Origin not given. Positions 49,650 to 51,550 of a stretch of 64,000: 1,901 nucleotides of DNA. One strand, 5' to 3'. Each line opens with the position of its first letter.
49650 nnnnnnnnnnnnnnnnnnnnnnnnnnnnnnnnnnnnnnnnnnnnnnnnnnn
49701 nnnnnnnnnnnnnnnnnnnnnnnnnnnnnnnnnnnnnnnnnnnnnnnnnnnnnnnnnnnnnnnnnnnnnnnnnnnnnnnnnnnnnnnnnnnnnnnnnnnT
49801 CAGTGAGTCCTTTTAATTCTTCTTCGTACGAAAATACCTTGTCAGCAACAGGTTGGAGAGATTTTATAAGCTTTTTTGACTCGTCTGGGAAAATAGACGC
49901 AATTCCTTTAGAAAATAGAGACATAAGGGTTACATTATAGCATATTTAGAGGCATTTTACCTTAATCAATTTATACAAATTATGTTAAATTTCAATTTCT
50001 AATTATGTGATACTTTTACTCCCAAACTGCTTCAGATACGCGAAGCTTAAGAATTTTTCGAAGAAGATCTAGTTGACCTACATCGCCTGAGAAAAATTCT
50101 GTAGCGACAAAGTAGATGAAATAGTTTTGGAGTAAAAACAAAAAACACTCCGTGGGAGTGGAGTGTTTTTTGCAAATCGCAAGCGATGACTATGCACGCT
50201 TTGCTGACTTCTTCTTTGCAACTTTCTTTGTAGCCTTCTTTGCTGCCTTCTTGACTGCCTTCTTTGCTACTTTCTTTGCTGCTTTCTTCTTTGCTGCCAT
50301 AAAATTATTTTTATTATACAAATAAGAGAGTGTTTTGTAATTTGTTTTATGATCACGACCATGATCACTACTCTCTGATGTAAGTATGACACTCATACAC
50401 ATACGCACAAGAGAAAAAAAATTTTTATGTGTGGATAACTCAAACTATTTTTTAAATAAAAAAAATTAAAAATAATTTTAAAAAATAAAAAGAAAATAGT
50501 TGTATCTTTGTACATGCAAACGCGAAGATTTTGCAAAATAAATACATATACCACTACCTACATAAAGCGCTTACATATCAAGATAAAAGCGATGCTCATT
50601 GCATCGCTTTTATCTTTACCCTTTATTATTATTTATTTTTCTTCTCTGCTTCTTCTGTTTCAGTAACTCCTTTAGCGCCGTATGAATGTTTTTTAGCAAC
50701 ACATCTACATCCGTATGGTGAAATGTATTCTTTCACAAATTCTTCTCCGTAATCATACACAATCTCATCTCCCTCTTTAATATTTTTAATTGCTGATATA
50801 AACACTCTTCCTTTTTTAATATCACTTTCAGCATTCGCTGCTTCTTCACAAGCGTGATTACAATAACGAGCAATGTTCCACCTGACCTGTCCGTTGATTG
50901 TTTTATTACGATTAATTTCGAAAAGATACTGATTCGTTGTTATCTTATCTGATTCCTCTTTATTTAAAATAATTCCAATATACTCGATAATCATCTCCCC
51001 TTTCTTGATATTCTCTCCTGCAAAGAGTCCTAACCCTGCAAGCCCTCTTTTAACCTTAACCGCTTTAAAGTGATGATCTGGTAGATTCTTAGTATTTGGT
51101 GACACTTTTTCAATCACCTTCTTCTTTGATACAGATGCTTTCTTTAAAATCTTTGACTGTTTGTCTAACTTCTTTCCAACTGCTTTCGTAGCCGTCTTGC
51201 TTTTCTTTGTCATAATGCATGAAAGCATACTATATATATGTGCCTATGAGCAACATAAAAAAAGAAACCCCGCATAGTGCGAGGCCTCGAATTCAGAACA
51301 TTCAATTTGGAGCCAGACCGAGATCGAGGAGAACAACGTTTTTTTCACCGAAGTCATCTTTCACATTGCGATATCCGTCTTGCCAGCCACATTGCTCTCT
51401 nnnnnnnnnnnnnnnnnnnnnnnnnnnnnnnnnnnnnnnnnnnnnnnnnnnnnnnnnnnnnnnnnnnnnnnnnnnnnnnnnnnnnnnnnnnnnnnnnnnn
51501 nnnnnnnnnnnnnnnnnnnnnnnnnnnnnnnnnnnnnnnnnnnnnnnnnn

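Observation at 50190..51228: SET-domain lysine methyltransferase paired with a histone H1/Hc1-like Lys/Ala micro-protein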

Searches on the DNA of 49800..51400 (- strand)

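Call 32: search_rna_families(source=window, start=49800, end=51400, threshold=evalue, max_evalue=1)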
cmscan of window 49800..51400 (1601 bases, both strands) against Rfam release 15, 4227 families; matches with E-value up to 1: 5.
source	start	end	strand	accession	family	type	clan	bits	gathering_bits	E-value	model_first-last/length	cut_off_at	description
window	50523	50619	+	RF02074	STnc240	Gene; sRNA;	-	25.2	55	0.55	1-77/77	no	Enterobacterial sRNA STnc240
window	50576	50620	+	RF00969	mir-556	Gene; miRNA;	-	24.6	84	0.099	1-88/88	no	mir-556 microRNA precursor family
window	50582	50628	-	RF01409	STnc250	Gene; sRNA;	-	24.2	42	0.048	42-88/94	no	STnc250 Hfq binding RNA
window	50928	50953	-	RF02765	Ysr209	Gene; sRNA;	-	22.7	59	0.44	1-46/46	no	Yersinia sRNA 209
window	50139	50172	+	RF02637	EF0408_EF0409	Gene; sRNA;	-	14.5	440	0.55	375-408/412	no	Enterococcus sRNA EF0408_EF0409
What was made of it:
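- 50323..50376 (-): Conserved leader element: outer repeat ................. enclosing the hairpin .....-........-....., whose loop holds an invariant GTC. No Rfam family matches (call 32).
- On Known RNA families (Rfam 15) for the leader: Only sub-threshold hits to hairpins (call 32).
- Tried and rejected: Only sub-threshold hairpin hits (call 32).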

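Call 45: build_rna_model(alignment_id=A5, structure=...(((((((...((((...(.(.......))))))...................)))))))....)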
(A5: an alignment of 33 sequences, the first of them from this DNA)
Model R1 built from alignment A5 (33 sequences, 66 columns); structure: as given.
model positions 50; base pairs 13; branch points 0; effective number of sequences 11.69; information 1.106 bits per position. Calibrated on 0.2 Mb of random sequence (short: E-values are rough).
structure used (alignment columns):
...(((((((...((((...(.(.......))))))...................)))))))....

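Call 46: search_with_rna_model(model_id=R1, source=window, max_evalue=10, filters=off, show_alignments=3)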
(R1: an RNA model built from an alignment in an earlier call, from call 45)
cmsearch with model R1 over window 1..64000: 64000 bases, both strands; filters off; matches with E-value up to 10: 12.
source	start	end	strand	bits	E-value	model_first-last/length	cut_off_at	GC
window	50323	50376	-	61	1.6e-10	1-50/50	no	0.33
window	50325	50378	+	15.7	0.4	1-50/50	no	0.35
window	59036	59066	+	12.6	1.8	1-50/50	no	0.48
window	8466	8507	-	12.4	2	1-50/50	no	0.38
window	51022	51052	+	12.2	2.1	1-50/50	no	0.45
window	24360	24381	-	12.2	2.2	1-50/50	no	0.5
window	55722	55776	-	10.8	4.3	1-50/50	no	0.38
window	1522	1539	-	9.9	6.6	1-50/50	no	0.33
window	18640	18711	+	9.7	7.1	1-50/50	no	0.53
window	42758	42829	+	9.5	7.7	1-50/50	no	0.5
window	9146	9223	-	9.5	7.9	1-50/50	no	0.45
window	16413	16453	-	9.2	8.9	1-50/50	no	0.39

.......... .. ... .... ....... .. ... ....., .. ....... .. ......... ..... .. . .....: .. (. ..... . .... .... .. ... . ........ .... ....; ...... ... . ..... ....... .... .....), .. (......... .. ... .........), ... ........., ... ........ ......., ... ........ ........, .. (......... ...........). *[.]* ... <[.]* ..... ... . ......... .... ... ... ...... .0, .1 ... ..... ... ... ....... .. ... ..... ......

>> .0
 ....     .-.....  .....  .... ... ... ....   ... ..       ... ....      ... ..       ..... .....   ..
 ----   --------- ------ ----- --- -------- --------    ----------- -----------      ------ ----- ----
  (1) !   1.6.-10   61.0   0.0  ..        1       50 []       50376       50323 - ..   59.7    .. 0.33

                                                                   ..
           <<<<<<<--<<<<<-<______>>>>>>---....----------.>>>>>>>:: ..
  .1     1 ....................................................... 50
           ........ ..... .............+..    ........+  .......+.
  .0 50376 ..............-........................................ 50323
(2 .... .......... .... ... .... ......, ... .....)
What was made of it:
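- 50323..50376 (-): Covariance model R1 gives 61 bits and finds a single copy in the window (call 46).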

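Call 47: search_with_rna_model(model_id=R1, sources=[L081, L082, L083, L084, L085, L086, L087, L088, L089, L090, L091, L092, L093, L094, L095, L096, L097, L098, L099, L100, L101, L102, L103, L104, L105, L106, L107, L108, L109, L110, L111, L112, L113, L114, L115, L116, L117, L118, L119, L120, L121, L122, L123, L124, L125, L126, L127, L128, L129, L130, L131, L132, L133, L134, L135, L136, L137, L138, L139, L140, L141, L142, L143, L144, L145, L146, L147, L148, L149, L150, L151, L152, L153, L154, L155, L156, L157, L158, L159, L160, L161, L162, L163, L164, L165, L166, L167, L168, L169, L170, L171, L172, L173, L174, L175, L176, L177, L178, L179, L180], max_evalue=1)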
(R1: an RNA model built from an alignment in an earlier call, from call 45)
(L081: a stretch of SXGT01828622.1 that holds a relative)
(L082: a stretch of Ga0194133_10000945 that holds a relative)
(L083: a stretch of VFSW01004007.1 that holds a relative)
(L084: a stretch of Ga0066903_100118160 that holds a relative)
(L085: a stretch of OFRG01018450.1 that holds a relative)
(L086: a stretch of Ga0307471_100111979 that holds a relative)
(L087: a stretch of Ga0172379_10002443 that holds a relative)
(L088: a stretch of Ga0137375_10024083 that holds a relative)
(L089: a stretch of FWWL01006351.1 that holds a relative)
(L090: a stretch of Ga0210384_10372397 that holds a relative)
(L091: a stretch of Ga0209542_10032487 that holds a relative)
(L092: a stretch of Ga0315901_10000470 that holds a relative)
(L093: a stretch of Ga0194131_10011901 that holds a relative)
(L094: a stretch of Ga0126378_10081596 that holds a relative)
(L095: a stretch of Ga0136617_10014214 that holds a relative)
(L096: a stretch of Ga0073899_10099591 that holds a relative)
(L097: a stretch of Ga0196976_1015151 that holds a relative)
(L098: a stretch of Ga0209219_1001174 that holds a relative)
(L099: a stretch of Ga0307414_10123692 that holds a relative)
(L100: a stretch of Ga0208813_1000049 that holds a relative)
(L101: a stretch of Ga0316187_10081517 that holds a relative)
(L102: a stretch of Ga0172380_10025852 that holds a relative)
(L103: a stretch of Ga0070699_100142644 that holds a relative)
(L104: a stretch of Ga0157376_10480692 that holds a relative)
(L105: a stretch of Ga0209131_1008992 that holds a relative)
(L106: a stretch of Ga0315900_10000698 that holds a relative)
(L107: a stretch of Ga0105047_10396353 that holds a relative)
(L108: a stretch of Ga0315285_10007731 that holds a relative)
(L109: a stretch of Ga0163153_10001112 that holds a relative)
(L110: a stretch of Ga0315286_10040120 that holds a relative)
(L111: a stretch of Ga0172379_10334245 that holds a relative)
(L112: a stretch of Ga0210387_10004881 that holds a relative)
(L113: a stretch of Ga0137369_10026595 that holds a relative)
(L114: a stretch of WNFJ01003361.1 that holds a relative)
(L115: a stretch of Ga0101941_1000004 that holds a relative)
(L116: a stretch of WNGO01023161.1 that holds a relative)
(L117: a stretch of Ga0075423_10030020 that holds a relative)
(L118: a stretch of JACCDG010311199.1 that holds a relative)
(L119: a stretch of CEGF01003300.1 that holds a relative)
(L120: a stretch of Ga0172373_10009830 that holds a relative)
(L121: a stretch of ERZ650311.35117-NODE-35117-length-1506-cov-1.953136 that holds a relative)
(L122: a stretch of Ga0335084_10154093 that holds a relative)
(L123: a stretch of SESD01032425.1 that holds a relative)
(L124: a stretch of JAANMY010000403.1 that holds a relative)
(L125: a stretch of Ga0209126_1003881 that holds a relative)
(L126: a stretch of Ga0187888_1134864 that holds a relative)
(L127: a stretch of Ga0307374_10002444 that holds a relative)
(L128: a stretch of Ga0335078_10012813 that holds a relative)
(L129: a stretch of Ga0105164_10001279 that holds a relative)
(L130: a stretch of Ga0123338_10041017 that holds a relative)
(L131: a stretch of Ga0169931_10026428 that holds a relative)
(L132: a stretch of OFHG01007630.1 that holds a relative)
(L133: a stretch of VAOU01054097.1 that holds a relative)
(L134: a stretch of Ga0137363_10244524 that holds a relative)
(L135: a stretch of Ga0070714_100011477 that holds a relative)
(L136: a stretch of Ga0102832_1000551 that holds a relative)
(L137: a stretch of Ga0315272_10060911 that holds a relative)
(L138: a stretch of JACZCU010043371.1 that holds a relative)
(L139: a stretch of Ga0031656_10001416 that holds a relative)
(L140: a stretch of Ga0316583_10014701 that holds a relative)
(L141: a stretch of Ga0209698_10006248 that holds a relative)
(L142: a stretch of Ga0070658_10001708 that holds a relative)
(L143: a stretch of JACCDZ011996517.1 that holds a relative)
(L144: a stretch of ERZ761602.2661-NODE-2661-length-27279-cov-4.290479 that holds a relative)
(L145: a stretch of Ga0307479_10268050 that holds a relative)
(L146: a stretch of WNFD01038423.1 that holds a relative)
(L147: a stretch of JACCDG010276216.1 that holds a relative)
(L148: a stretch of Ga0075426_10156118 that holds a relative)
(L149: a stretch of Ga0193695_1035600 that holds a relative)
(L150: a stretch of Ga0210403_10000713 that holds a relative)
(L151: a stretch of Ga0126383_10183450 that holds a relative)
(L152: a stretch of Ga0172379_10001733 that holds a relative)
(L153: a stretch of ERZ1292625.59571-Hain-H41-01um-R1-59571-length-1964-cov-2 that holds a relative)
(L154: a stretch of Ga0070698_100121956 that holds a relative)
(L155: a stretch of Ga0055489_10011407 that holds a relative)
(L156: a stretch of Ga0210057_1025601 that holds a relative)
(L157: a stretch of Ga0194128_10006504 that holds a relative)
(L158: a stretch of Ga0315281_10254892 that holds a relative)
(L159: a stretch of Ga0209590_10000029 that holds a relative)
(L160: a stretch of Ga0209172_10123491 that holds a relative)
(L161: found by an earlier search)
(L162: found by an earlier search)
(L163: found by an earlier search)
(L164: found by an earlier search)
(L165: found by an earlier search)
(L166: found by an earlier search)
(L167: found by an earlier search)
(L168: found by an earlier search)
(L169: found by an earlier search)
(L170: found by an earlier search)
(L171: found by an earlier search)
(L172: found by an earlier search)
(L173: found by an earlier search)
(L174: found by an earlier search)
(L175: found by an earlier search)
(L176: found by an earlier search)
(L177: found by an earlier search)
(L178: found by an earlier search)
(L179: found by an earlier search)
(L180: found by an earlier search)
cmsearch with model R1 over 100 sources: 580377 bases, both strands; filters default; matches with E-value up to 1: 1.
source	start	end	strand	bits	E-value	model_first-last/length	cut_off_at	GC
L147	3730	3778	+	59.8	2.4e-09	1-50/50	no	0.37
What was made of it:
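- Tried and rejected: It found no second copy in the window and only L147 among 100 metagenome loci, so there is no regulon to read function from (calls 46-47).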
